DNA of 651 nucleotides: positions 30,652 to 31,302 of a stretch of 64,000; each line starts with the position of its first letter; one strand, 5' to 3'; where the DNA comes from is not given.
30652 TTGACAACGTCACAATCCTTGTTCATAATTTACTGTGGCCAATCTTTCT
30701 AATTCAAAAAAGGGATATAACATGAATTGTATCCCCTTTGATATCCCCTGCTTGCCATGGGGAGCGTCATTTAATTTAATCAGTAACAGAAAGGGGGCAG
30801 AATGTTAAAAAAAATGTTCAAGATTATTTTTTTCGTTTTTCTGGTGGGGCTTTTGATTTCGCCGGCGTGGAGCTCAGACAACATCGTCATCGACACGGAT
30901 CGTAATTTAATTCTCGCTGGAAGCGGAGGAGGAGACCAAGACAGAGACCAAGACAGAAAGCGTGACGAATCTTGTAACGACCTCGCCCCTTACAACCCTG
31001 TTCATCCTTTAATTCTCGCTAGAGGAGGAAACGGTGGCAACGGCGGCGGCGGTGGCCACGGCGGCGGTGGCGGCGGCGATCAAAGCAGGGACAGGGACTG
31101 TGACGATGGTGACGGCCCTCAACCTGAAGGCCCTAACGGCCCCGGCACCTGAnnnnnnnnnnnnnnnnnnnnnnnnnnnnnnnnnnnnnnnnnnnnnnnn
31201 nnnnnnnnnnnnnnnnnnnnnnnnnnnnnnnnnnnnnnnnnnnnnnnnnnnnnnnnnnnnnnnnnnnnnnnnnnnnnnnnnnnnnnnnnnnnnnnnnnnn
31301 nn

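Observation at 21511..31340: Two unrelated cargos share the same 5' and 3' flanks, around an ECF / Gly-rich-peptide island (candidate novel co-regulated system)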

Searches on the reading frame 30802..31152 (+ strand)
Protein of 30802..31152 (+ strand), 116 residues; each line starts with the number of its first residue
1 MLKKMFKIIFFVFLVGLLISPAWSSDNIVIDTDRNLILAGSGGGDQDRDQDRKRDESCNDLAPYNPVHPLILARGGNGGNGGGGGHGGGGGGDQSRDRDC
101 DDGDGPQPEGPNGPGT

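Call 11: search_protein_families(library=pfam, proteins=[window:30802-31152:+], max_evalue=0.01)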
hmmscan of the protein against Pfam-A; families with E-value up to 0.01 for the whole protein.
window:30802-31152:+ (116 aa): 0 families

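Call 13: find_encoding_contigs(protein=window:30802-31152:+, flank=10000, max_places=10)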
Protein window:30802-31152:+ (116 aa): no gene with exactly this product is on record in the collection.

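Call 16: find_homologous_proteins(query=window:30802-31152:+)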
Query window:30802-31152:+ (116 aa): 1 proteins with E <= 0.001 among 48 candidates.
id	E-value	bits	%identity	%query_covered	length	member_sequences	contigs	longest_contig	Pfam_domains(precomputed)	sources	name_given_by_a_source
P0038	1.4e-71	257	100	100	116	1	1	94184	-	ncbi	ncbi:hypothetical protein ACFL03_00215 [Thermodesulfobacteriota bacterium]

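Call 18: find_encoding_contigs(protein=P0038, flank=10000, max_places=4)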
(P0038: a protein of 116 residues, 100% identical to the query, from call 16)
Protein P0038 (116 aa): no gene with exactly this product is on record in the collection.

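Call 48: search_protein_families(library=ncbifam, proteins=[window:30802-31152:+], max_evalue=0.01)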
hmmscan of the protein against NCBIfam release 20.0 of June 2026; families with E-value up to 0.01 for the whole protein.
window:30802-31152:+ (116 aa): 0 families
